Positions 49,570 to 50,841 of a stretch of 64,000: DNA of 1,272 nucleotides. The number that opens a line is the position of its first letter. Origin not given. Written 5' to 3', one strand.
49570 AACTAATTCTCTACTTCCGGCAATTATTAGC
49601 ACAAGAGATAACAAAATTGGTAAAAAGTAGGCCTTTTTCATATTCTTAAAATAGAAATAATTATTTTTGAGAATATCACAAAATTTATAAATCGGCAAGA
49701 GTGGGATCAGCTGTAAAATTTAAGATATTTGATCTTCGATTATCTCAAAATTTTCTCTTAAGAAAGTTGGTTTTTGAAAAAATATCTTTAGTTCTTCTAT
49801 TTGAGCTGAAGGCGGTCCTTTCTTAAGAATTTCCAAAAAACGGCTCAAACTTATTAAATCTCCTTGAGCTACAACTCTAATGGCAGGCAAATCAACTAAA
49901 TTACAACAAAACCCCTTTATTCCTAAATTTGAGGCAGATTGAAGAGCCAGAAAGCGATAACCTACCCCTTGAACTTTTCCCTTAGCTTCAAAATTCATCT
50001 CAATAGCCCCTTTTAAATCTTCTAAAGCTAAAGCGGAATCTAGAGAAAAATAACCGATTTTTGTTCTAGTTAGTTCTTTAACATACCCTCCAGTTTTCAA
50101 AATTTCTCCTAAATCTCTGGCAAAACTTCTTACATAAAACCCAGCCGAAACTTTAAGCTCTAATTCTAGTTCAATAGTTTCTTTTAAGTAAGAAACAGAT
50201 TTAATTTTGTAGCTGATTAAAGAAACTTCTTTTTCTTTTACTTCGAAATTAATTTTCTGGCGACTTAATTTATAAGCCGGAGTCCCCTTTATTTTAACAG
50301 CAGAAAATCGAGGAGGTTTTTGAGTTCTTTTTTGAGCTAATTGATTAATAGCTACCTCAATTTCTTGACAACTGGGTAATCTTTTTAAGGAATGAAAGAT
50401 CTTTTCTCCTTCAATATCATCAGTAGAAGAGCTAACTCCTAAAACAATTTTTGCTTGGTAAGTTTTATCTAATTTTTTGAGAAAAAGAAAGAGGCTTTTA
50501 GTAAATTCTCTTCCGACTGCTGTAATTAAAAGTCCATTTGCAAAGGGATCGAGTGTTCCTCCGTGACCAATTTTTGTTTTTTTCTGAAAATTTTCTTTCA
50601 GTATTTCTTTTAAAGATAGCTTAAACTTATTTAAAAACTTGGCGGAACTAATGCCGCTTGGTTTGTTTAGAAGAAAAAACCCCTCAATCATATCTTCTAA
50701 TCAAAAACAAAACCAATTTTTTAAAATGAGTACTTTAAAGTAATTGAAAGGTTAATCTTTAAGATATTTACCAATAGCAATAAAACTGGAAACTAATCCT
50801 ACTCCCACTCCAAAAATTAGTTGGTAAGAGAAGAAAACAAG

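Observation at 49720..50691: TruB with acylphosphatase-like domain in place of the PUA domain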

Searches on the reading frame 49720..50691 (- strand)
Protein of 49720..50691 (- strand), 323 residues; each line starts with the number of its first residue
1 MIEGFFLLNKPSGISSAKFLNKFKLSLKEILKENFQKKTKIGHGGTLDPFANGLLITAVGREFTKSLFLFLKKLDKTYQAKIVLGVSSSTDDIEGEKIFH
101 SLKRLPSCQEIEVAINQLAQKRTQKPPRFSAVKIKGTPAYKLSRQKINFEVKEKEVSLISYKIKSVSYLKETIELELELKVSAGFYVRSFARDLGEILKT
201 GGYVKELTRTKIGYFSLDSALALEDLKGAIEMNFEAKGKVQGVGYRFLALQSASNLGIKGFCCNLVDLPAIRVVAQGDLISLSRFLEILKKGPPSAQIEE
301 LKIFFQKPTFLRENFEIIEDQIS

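Call 3: search_protein_families(library=pfam, proteins=[window:49720-50691:-], max_evalue=1)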
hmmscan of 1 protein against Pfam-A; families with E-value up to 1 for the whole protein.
window:49720-50691:- (323 aa): 5 families
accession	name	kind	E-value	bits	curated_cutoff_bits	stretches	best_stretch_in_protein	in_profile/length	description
PF01509.24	TruB_N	-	1.5e-34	120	27.3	1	37-187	5-149/149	TruB family pseudouridylate synthase (N terminal domain)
PF00708.24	Acylphosphatase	-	6.8e-16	58.8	22.5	1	234-317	3-85/85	Acylphosphatase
PF16198.10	TruB_C_2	-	3.1e-08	34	29.3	1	188-232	1-45/66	tRNA pseudouridylate synthase B C-terminal domain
PF00849.27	PseudoU_synth_2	-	5.7e-06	27.1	26.8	1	5-122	2-99/152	RNA pseudouridylate synthase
PF10189.15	Ints3_N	-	0.13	11.5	25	1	62-119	346-407/409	Integrator complex subunit 3 N-terminal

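Call 4: search_protein_families(library=ncbifam, proteins=[window:49720-50691:-], max_evalue=1)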
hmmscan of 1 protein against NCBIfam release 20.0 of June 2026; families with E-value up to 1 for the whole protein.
window:49720-50691:- (323 aa): 33 families (the best 25 are shown)
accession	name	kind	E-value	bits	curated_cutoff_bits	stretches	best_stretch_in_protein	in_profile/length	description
TIGR00431.1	TruB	equivalog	6.5e-51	173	151.45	1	2-226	1-210/210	tRNA pseudouridine(55) synthase TruB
NF003280.0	PRK04270.1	equivalog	3.5e-17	62.1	242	1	3-235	31-213/323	RNA-guided pseudouridylation complex pseudouridine synthase subunit Cbf5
NF011009.0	PRK14435.1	equivalog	2.5e-16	59.6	119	1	233-303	5-74/90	acylphosphatase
NF011021.0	PRK14450.1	equivalog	3.4e-16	59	109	1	237-310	9-82/91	acylphosphatase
NF011007.0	PRK14433.1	equivalog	3.9e-16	59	100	1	237-313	9-84/88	acylphosphatase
TIGR00425.1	CBF5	equivalog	1.4e-15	57.2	238.15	1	3-232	34-213/322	RNA-guided pseudouridylation complex pseudouridine synthase subunit Cbf5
NF011012.0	PRK14440.1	equivalog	2.5e-14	53.2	103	1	232-309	5-81/90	acylphosphatase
NF011019.0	PRK14448.1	equivalog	4e-14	52.5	100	1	233-301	5-72/90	acylphosphatase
NF010998.0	PRK14424.1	equivalog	1.8e-12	47.2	100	1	234-302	15-82/98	acylphosphatase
NF011003.0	PRK14429.1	equivalog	2e-11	43.8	90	1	235-302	7-73/91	acylphosphatase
NF011000.0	PRK14426.1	equivalog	3.1e-11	43.2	89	1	233-316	7-90/92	acylphosphatase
NF011004.0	PRK14430.1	equivalog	1.2e-10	41.6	101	1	234-311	8-84/92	acylphosphatase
NF011022.0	PRK14451.1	equivalog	4.9e-10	39.6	91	1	232-301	7-75/91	acylphosphatase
NF011020.0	PRK14449.1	equivalog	2.1e-09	37.2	103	1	235-307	8-79/90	acylphosphatase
NF011023.0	PRK14452.1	equivalog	3.2e-09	36.9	113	1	233-302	23-91/107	acylphosphatase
TIGR00143.1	hypF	equivalog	1.7e-08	33.1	466.1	1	236-320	3-84/741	carbamoyltransferase HypF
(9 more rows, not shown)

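Call 5: find_homologous_proteins(query=window:49720-50691:-, max_evalue=0.001)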
Query window:49720-50691:- (323 aa): 1240 proteins with E <= 0.001 among 8000 candidates; the best 120 are listed.
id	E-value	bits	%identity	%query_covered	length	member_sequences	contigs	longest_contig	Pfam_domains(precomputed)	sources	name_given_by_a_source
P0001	8.1e-202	687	100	100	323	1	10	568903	PF01509.24,PF00849.28,PF00708.25,PF16198.11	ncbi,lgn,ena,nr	ncbi:MAG: hypothetical protein KatS3mg098_407 [Candidatus Parcubacteria bacterium]|nr:tRNA pseudouri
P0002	4.3e-84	301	53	89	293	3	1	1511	PF01509.24,PF00708.25,PF16198.11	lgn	-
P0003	2.1e-74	269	45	98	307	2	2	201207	PF01509.24,PF00708.25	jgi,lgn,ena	-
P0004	5.2e-74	267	47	98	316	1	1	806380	PF01509.24,PF00708.25,PF16198.11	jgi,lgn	jgi:tRNA pseudouridine55 synthase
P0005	1.0e-72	263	49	94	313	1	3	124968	PF01509.24,PF00849.28,PF00708.25,PF16198.11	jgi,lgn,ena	-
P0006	1.0e-70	257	44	98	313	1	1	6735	PF01509.24,PF00849.28,PF00708.25,PF16198.11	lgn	-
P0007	2.1e-70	256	46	94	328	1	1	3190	PF01509.24,PF00849.28,PF00708.25,PF16198.11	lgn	-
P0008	2.9e-68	249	44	99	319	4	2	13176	PF01509.24,PF00708.25,PF16198.11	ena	-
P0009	7.3e-64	234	44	98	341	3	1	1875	PF01509.24,PF00708.25,PF16198.11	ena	-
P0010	1.6e-63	233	43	98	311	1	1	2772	PF01509.24,PF00708.25,PF16198.11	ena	-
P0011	2.4e-63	232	43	98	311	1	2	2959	PF01509.24,PF00708.25,PF16198.11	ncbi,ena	-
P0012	3.6e-62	229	43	98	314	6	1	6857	PF01509.24,PF00708.25,PF16198.11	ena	-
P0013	3.2e-61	225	42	95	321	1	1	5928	PF01509.24,PF00708.25,PF16198.11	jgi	-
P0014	1.8e-60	223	43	98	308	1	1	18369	PF01509.24,PF00708.25,PF16198.11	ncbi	-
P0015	2.3e-60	223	44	98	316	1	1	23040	PF01509.24,PF00708.25,PF16198.11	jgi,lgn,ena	-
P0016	3.7e-60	222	45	95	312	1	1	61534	PF01509.24,PF00708.25,PF16198.11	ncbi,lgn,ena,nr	ncbi:tRNA pseudouridine synthase B [bacterium HR34]|nr:tRNA pseudouridine synthase B [bacterium HR34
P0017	5.1e-60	221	41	98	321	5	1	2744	PF01509.24,PF00708.25,PF16198.11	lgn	-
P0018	5.5e-60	221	42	95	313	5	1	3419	PF01509.24,PF00708.25,PF16198.11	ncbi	-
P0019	2.9e-58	216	41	98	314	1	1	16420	PF01509.24,PF00708.25,PF16198.11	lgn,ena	-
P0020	9.3e-58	214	46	84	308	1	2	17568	PF01509.24,PF00708.25,PF16198.11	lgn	-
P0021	1.2e-56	210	45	86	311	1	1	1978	PF01509.24,PF00708.25,PF16198.11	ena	-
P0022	8.9e-56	208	43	98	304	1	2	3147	PF01509.24,PF00708.25,PF16198.11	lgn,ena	-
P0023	3.3e-54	202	43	86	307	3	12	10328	PF01509.24,PF00708.25,PF16198.11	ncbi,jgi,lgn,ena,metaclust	metaclust:\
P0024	5.2e-53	199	39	98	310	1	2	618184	PF01509.24,PF00708.25,PF16198.11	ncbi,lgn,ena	-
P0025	7.1e-52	195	41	98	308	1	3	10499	PF01509.24,PF00708.25,PF16198.11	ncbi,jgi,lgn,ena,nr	ncbi:tRNA pseudouridine(55) synthase TruB [Patescibacteria group bacterium]|nr:tRNA pseudouridine(55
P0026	1.3e-51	194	41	89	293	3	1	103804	PF01509.24,PF16198.11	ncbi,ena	-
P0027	1.0e-50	191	38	98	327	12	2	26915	PF01509.24,PF00708.25,PF16198.11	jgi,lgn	-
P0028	1.1e-49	188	48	71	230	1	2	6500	PF01509.24,PF16198.11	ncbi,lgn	-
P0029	1.8e-49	187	45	73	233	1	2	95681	PF01509.24,PF16198.11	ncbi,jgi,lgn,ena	ncbi:MAG: tRNA pseudouridine(55) synthase TruB [Candidatus Paceibacterota bacterium]|jgi:tRNA pseudo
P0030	6.0e-49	185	37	98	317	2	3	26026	PF01509.24,PF00708.25,PF16198.11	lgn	-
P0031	8.0e-49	185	45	70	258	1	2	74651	PF01509.24,PF00849.28,PF16198.11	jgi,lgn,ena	-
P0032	2.3e-48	183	46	70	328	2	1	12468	PF01509.24,PF16198.11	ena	-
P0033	3.7e-48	183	46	69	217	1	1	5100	PF01509.24,PF16198.11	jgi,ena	-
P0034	7.0e-48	182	46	67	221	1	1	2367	PF01509.24,PF00849.28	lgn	-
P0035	2.5e-47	180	45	72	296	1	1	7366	PF01509.24,PF16198.11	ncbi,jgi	jgi:tRNA pseudouridine55 synthase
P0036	4.1e-46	176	46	70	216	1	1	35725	PF01509.24,PF16198.11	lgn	-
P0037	1.9e-45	174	41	80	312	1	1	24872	PF01509.24,PF16198.11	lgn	-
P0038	2.1e-43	167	39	98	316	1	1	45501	PF01509.24,PF00708.25,PF16198.11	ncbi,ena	-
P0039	1.6e-42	164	38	97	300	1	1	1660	PF01509.24,PF00708.25,PF16198.11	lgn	-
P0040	1.2e-41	161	46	58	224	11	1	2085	PF01509.24,PF16198.11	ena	-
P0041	2.2e-41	160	44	70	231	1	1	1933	PF01509.24,PF16198.11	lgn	-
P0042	3.6e-41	160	45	72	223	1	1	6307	PF01509.24,PF00849.28,PF16198.11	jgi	jgi:tRNA pseudouridine55 synthase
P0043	4.3e-41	159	44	72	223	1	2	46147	PF01509.24,PF16198.11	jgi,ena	jgi:tRNA pseudouridine55 synthase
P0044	5.6e-41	159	44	72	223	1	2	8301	PF01509.24,PF16198.11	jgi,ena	-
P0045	4.7e-40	156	42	72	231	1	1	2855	PF01509.24,PF00849.28,PF16198.11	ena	-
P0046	7.4e-39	152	47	66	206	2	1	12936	PF01509.24,PF16198.11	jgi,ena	-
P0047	1.2e-38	151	45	69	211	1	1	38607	PF01509.24,PF00849.28,PF16198.11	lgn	-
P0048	3.0e-38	150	40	68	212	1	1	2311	PF01509.24,PF16198.11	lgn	-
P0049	6.3e-38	149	42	71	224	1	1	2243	PF01509.24,PF00849.28,PF16198.11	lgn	-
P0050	6.7e-38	149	45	69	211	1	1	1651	PF01509.24,PF00849.28,PF16198.11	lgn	-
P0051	1.0e-37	148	43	68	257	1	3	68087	PF01509.24,PF16198.11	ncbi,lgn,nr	ncbi:tRNA pseudouridine(55) synthase TruB [Candidatus Uhrbacteria bacterium]|nr:tRNA pseudouridine(5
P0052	2.6e-37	147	41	70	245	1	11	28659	PF01509.24,PF16198.11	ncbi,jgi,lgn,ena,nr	ncbi:MAG: tRNA pseudouridine synthase B [Candidatus Uhrbacteria bacterium GW2011_GWE2_40_58]|nr:MAG:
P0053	2.7e-37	147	42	68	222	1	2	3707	PF01509.24,PF16198.11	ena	-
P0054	3.3e-37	147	41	67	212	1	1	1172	PF01509.24,PF00849.28,PF16198.11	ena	-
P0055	4.1e-37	146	46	57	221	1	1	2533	PF01509.24,PF16198.11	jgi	jgi:tRNA pseudouridine55 synthase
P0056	4.4e-37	146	43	72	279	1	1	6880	PF01509.24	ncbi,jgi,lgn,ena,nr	ncbi:MAG: tRNA pseudouridine(55) synthase TruB [Candidatus Peregrinibacteria bacterium]|nr:tRNA pseu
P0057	6.2e-37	146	43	72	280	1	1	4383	PF01509.24,PF16198.11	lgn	-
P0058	8.7e-37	145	48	65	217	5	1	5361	PF01509.24,PF00849.28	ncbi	ncbi:MAG: tRNA pseudouridine(55) synthase TruB [Candidatus Paceibacterota bacterium]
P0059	1.1e-36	145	39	80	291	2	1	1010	PF01509.24,PF16198.11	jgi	-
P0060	1.2e-36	145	42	67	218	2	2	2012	PF01509.24,PF16198.11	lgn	-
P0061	1.8e-36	144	39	80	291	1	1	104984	PF01509.24,PF16198.11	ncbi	-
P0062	1.8e-36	144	39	80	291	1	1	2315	PF01509.24,PF16198.11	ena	-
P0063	2.6e-36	144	40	72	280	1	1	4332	PF01509.24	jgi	jgi:tRNA pseudouridine55 synthase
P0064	2.8e-36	144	42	69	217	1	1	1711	PF01509.24,PF16198.11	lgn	-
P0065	3.0e-36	143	39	80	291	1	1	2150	PF01509.24,PF16198.11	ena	-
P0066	3.2e-36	143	44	72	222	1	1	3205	PF01509.24,PF00849.28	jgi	jgi:tRNA pseudouridine55 synthase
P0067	3.4e-36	143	39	80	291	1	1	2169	PF01509.24,PF16198.11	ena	-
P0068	3.5e-36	143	43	58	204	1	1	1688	PF01509.24,PF16198.11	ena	-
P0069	4.3e-36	143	44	57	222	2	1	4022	PF01509.24,PF16198.11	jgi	jgi:tRNA pseudouridine55 synthase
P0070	4.4e-36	143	39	80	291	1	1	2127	PF01509.24,PF16198.11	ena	-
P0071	4.6e-36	143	39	80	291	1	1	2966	PF01509.24,PF16198.11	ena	-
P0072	6.0e-36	142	39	80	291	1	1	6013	PF01509.24,PF16198.11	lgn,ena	-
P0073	6.4e-36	142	42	70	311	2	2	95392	PF01509.24,PF09157.18,PF16198.11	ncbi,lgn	ncbi:MAG: tRNA pseudouridine(55) synthase TruB [candidate division WOR-3 bacterium]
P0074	6.9e-36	142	45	58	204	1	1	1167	PF01509.24,PF16198.11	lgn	-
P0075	8.2e-36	142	39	80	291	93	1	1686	PF01509.24,PF16198.11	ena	-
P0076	1.1e-35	142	39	79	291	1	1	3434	PF01509.24,PF16198.11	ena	-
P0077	1.1e-35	142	39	78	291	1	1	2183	PF01509.24,PF16198.11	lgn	-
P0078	1.2e-35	142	44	68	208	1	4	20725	PF01509.24,PF16198.11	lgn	-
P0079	1.2e-35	142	39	80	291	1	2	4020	PF01509.24,PF16198.11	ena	-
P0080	1.3e-35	141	39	80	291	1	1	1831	PF01509.24,PF16198.11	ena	-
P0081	1.3e-35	141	44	67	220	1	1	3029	PF01509.24,PF16198.11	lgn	-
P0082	1.4e-35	141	45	66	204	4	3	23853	PF01509.24,PF16198.11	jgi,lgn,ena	-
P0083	1.4e-35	141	39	80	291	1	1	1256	PF01509.24,PF16198.11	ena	-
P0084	1.4e-35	141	39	69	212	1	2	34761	PF01509.24,PF00849.28,PF16198.11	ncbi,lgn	ncbi:MAG: tRNA pseudouridine(55) synthase TruB [Candidatus Uhrbacteria bacterium]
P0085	1.5e-35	141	38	80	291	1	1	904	PF01509.24,PF16198.11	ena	-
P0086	1.5e-35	141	39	80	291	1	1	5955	PF01509.24,PF16198.11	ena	-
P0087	1.5e-35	141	41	68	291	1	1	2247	PF01509.24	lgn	-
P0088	1.6e-35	141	39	80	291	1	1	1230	PF01509.24,PF16198.11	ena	-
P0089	1.9e-35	141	39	78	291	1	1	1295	PF01509.24,PF16198.11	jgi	jgi:tRNA pseudouridine55 synthase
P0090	2.0e-35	141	40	80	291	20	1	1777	PF01509.24,PF16198.11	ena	-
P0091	2.0e-35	141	39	80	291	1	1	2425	PF01509.24,PF16198.11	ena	-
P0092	2.2e-35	141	44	58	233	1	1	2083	PF01509.24,PF16198.11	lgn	-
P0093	2.9e-35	140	43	72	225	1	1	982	PF01509.24,PF00849.28,PF16198.11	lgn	-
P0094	3.9e-35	140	40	79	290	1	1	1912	PF01509.24,PF16198.11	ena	-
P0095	4.2e-35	140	39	78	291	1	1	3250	PF01509.24,PF16198.11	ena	-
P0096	4.3e-35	140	36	85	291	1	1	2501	PF01509.24,PF16198.11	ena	-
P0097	4.4e-35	140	42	72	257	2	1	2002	PF01509.24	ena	-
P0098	4.4e-35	140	38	80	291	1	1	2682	PF01509.24,PF16198.11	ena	-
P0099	5.0e-35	139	40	79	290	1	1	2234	PF01509.24,PF16198.11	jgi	jgi:tRNA pseudouridine55 synthase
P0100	6.3e-35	139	41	68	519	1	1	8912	PF01509.24,PF01687.24,PF06574.19,PF16198.11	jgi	-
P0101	6.3e-35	139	39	69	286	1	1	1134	PF01509.24,PF16198.11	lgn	-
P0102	6.4e-35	139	38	80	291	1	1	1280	PF01509.24,PF16198.11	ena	-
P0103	8.7e-35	139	39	78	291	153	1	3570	PF01509.24,PF16198.11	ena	-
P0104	1.0e-34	138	42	72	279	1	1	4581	PF01509.24,PF16198.11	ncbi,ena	-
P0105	1.1e-34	138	44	67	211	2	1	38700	PF01509.24,PF16198.11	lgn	-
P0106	1.2e-34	138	44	67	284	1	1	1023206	PF01509.24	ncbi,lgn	-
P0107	1.5e-34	138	36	85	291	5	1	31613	PF01509.24,PF16198.11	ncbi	-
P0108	1.6e-34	138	40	75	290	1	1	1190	PF01509.24,PF16198.11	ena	-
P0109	3.4e-34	137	43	70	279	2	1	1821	PF01509.24,PF16198.11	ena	-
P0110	3.6e-34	137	37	68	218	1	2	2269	PF01509.24,PF16198.11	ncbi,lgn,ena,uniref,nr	ncbi:MAG TPA: tRNA pseudouridine(55) synthase TruB [candidate division CPR3 bacterium]|uniref:tRNA p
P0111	3.8e-34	137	38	80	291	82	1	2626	PF01509.24,PF16198.11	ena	-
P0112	4.1e-34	136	40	66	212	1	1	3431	PF01509.24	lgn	-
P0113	5.3e-34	136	38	68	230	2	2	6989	PF01509.24,PF16198.11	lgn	-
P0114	5.6e-34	136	39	69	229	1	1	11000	PF01509.24,PF16198.11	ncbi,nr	ncbi:MAG: tRNA pseudouridine(55) synthase TruB [Candidatus Saccharibacteria bacterium]|nr:tRNA pseud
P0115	6.1e-34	136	36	85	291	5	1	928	PF01509.24,PF16198.11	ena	-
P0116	6.2e-34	136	35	70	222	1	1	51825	PF01509.24,PF00849.28,PF16198.11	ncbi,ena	-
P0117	8.0e-34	136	39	68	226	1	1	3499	PF01509.24,PF16198.11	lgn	-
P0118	1.0e-33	135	43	69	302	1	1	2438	PF01509.24,PF16198.11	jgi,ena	-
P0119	1.1e-33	135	43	68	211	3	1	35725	PF01509.24,PF16198.11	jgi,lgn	-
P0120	1.1e-33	135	44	66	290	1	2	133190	PF01509.24,PF16198.11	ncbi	-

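Call 12: find_encoding_contigs(protein=P0029, flank=4000, max_places=2)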
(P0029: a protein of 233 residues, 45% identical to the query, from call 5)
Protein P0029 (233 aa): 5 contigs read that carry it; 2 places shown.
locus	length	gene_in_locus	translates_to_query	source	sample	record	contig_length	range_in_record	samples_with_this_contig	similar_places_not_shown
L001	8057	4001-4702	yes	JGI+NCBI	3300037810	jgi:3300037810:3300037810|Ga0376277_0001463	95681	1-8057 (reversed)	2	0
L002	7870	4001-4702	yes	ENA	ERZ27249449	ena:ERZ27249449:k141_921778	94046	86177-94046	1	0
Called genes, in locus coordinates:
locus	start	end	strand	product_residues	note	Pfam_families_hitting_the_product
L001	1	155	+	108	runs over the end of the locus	PF04193:PQ-loop (weak)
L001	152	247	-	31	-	-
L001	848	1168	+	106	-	-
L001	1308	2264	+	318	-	PF03462:PCRF, PF00472:RF-1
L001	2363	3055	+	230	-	PF00005:ABC_tran, PF13304:AAA_21 (faint)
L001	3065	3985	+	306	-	PF18075:FtsX_ECD, PF02687:FtsX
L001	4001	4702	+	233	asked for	PF01509:TruB_N, PF16198:TruB_C_2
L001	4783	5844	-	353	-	-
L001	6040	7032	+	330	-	-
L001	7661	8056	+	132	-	PF07963:N_methyl (weak)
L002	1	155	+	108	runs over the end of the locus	PF04193:PQ-loop (weak)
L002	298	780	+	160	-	-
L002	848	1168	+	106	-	-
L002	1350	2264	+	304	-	PF03462:PCRF, PF00472:RF-1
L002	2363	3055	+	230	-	PF00005:ABC_tran, PF13304:AAA_21 (faint)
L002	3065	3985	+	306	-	PF18075:FtsX_ECD, PF02687:FtsX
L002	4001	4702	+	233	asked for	PF01509:TruB_N, PF16198:TruB_C_2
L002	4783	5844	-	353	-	-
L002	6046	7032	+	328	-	-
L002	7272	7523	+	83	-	-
